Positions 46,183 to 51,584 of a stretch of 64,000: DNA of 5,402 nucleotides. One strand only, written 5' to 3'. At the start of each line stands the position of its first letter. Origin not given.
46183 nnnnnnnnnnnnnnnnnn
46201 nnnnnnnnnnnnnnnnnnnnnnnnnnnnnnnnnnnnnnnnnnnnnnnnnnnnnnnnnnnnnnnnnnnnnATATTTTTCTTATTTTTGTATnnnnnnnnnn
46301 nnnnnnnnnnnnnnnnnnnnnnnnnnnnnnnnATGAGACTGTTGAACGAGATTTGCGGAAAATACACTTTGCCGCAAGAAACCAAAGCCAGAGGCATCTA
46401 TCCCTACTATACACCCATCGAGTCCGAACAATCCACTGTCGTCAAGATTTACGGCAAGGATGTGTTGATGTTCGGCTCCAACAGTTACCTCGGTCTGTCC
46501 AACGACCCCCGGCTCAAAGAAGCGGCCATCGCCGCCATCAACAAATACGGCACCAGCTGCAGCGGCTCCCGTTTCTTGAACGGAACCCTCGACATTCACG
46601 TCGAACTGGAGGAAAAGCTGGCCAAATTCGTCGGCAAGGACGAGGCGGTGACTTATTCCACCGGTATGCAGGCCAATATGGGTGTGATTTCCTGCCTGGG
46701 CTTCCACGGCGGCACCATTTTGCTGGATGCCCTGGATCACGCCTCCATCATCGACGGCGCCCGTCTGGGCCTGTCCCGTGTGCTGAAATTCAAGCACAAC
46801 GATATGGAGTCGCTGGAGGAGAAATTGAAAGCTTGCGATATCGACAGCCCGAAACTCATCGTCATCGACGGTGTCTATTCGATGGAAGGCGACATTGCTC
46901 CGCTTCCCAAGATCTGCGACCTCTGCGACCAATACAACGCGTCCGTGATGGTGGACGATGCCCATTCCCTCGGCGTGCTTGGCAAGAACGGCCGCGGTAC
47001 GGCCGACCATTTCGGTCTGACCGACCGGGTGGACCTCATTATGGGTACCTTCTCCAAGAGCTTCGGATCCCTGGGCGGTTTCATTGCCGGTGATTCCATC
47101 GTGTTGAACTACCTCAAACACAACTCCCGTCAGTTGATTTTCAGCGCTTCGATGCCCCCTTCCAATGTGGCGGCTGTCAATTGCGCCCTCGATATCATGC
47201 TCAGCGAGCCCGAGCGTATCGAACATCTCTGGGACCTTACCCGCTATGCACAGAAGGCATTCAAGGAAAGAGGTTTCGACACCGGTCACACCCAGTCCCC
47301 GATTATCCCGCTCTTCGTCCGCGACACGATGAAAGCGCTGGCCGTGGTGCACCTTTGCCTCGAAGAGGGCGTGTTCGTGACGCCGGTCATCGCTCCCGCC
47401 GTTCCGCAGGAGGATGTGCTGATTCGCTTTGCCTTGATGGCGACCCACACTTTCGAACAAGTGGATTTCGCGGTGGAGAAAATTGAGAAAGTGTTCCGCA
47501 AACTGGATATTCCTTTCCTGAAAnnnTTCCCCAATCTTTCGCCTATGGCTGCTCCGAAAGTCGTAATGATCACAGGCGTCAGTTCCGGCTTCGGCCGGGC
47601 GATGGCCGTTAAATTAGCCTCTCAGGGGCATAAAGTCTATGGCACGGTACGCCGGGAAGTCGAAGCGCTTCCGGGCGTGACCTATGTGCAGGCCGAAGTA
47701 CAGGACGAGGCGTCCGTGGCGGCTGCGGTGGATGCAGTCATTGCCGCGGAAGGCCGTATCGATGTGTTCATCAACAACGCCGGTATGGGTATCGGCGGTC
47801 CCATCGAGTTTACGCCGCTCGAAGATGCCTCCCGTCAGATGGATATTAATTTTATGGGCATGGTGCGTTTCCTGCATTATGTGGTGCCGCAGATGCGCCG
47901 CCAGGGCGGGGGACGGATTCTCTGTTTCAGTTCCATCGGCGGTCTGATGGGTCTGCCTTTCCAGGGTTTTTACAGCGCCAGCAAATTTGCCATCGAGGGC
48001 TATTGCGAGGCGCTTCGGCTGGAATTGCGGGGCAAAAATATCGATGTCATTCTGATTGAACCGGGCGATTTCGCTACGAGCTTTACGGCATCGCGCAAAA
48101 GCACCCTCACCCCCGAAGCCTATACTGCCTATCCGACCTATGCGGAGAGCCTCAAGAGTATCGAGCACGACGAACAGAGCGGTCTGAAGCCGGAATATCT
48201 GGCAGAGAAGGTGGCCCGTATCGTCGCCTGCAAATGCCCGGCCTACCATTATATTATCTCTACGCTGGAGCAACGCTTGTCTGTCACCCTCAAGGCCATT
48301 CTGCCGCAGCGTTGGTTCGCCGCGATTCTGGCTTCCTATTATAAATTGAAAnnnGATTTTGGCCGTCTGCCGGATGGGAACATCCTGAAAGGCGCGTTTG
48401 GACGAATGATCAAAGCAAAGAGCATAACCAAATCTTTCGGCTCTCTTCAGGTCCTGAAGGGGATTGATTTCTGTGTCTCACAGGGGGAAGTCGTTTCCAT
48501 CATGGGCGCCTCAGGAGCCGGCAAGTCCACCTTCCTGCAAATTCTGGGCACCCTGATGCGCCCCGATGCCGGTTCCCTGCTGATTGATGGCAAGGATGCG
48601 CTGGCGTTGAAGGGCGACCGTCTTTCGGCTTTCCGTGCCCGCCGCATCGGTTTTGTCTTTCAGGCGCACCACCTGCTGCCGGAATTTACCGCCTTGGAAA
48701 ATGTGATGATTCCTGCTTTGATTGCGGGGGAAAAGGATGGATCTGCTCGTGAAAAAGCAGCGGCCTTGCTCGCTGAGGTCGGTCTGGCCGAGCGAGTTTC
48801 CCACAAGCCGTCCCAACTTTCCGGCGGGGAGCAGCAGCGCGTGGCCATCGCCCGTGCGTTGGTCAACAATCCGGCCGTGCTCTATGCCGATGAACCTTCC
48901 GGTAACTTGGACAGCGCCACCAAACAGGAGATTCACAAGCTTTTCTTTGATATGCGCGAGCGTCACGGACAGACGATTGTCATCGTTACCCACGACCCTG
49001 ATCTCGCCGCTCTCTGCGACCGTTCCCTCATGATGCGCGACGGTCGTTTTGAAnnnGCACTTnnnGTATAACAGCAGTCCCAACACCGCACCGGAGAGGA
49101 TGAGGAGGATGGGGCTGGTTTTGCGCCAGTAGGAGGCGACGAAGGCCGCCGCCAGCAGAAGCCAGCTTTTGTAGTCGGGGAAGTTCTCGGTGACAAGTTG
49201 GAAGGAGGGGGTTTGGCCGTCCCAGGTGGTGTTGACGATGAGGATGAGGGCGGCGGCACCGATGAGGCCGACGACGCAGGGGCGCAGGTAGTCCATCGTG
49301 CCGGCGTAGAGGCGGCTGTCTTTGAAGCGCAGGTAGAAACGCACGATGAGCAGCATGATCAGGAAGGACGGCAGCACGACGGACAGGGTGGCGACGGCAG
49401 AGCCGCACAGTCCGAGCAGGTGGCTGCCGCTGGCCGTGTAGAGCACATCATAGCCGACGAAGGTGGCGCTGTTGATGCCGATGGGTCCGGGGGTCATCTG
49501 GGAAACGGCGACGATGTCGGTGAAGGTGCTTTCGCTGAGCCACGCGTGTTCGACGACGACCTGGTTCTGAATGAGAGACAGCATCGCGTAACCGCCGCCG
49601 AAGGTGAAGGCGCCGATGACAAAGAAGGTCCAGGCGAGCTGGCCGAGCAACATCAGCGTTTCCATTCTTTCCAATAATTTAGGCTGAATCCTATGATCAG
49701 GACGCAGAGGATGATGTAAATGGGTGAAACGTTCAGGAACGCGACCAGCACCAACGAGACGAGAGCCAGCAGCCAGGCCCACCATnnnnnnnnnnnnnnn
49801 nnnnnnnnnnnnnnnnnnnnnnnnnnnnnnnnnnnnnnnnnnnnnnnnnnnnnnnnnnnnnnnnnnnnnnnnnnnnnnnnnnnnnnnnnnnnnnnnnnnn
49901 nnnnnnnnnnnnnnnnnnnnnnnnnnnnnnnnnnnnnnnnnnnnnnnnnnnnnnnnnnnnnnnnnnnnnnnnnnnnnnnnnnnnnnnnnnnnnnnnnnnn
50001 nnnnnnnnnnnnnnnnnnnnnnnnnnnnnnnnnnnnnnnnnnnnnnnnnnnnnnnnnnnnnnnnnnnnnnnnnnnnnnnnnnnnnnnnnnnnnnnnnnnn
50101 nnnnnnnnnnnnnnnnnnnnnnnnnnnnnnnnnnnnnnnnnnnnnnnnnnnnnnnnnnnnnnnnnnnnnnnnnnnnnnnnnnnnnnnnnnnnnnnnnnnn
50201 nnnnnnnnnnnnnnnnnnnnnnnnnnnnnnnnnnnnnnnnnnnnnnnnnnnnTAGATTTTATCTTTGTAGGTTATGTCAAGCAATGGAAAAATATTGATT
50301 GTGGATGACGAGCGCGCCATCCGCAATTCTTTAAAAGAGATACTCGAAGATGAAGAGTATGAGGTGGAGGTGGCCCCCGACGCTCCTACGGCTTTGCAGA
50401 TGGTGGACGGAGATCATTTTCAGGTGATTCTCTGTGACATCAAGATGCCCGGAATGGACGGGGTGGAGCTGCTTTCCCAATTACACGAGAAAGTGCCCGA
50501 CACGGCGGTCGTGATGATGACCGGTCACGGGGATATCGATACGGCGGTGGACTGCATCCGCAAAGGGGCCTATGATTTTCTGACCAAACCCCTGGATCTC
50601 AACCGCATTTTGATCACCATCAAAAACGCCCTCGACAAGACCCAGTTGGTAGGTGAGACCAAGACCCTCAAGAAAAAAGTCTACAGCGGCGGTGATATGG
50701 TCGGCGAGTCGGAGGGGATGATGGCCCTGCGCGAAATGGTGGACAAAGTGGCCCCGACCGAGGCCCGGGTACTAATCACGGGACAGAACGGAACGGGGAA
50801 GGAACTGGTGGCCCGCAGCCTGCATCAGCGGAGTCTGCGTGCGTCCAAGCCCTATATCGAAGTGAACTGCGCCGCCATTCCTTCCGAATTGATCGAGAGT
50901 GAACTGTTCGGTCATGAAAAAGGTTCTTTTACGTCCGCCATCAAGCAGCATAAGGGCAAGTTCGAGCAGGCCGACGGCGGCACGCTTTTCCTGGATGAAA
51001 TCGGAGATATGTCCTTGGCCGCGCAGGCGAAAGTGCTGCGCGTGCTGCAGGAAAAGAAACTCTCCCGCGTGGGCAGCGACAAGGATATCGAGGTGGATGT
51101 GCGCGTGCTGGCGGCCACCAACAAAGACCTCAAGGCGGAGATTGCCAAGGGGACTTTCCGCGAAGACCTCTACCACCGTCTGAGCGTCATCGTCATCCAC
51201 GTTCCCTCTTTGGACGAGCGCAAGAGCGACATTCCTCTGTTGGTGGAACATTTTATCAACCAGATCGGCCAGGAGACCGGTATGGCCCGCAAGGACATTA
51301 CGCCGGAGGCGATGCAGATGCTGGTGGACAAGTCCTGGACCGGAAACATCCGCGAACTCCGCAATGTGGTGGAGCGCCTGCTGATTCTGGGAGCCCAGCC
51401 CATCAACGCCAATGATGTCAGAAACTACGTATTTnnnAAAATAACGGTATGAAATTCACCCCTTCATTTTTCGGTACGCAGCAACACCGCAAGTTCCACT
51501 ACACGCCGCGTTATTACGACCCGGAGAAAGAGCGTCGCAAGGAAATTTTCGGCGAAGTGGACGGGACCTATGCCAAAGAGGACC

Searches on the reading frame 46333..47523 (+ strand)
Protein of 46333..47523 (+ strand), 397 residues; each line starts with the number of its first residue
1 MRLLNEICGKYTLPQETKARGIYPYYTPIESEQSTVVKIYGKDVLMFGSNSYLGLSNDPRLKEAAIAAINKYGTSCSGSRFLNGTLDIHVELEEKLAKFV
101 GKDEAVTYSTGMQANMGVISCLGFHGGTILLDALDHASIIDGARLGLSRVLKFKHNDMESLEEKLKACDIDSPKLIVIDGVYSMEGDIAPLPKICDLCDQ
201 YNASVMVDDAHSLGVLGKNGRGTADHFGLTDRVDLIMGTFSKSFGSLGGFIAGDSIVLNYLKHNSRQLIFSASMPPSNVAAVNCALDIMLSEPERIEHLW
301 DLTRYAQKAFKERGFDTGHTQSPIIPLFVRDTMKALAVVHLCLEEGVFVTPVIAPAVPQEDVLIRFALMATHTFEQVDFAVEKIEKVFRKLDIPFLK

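Call 70: search_protein_families(library=pfam, max_evalue=0.00001, proteins=[window:46333-47523:+])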
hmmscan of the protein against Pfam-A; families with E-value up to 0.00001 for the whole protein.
window:46333-47523:+ (397 aa): 1 family
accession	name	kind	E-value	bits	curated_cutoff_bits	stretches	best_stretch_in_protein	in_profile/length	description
PF00155.27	Aminotran_1_2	-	4.6e-57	194.3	19.7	1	42-384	1-361/361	Aminotransferase class I and II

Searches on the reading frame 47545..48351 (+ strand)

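Call 70: search_protein_families(library=pfam, max_evalue=0.00001, proteins=[window:47545-48351:+])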
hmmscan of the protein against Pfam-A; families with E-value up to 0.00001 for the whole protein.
window:47545-48351:+ (269 aa): 4 families
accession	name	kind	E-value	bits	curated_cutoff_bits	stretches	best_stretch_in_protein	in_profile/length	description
PF00106.31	adh_short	-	2.1e-43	148.5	26.6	1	5-186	1-192/195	short chain dehydrogenase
PF13561.12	adh_short_C2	-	6.6e-30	104.9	27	1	11-185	1-185/236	Enoyl-(Acyl carrier protein) reductase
PF08659.16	KR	-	1.8e-08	35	22.6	1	7-158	3-164/180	KR domain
PF01370.27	Epimerase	-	2.4e-07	30.9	20.9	1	7-158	1-157/240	NAD dependent epimerase/dehydratase family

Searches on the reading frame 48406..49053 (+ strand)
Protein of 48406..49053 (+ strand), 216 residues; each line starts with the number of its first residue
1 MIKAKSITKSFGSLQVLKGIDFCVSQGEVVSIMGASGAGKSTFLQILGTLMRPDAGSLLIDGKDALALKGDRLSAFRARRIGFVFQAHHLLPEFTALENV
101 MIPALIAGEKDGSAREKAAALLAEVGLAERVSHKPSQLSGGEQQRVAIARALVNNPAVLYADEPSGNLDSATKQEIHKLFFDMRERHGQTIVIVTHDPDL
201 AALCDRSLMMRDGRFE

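Call 70: search_protein_families(library=pfam, max_evalue=0.00001, proteins=[window:48406-49053:+])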
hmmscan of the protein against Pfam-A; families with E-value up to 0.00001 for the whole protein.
window:48406-49053:+ (216 aa): 1 family
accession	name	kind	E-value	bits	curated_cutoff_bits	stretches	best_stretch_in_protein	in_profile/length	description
PF00005.33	ABC_tran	-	6e-35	121.3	25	1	17-165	1-136/137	ABC transporter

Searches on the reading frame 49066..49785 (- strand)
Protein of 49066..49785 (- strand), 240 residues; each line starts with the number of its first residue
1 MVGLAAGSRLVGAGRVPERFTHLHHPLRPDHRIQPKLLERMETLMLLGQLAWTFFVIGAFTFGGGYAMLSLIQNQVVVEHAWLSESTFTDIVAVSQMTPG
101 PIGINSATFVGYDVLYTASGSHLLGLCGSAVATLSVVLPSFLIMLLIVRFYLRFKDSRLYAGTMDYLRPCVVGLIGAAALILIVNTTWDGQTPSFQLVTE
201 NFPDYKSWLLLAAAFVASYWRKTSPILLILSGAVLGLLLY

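Call 70: search_protein_families(library=pfam, max_evalue=0.00001, proteins=[window:49066-49785:-])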
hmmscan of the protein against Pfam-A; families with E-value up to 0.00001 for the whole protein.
window:49066-49785:- (240 aa): 1 family
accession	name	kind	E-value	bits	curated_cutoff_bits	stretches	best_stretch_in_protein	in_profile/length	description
PF02417.20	Chromate_transp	-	3.9e-50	170.5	28.6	1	49-237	2-166/166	Chromate transporter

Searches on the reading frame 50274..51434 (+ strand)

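Call 70: search_protein_families(library=pfam, max_evalue=0.00001, proteins=[window:50274-51434:+])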
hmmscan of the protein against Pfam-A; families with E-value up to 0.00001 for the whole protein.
window:50274-51434:+ (387 aa): 5 families
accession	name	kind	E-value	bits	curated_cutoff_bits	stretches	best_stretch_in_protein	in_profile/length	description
PF00158.32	Sigma54_activat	-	1.1e-71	240.3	20.2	1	142-308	1-167/168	Sigma-54 interaction domain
PF00072.30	Response_reg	-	1.9e-33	115.4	30.2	1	7-116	1-110/111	Response regulator receiver domain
PF14532.12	Sigma54_activ_2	-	2.4e-25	89.8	25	1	143-313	1-138/138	Sigma-54 interaction domain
PF25601.1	AAA_lid_14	-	3.6e-21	75.2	27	1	315-384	2-72/87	AAA+ ATPase lid domain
PF07728.20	AAA_5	-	7.5e-08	32.9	22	1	166-284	2-123/139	AAA domain (dynein-related subfamily)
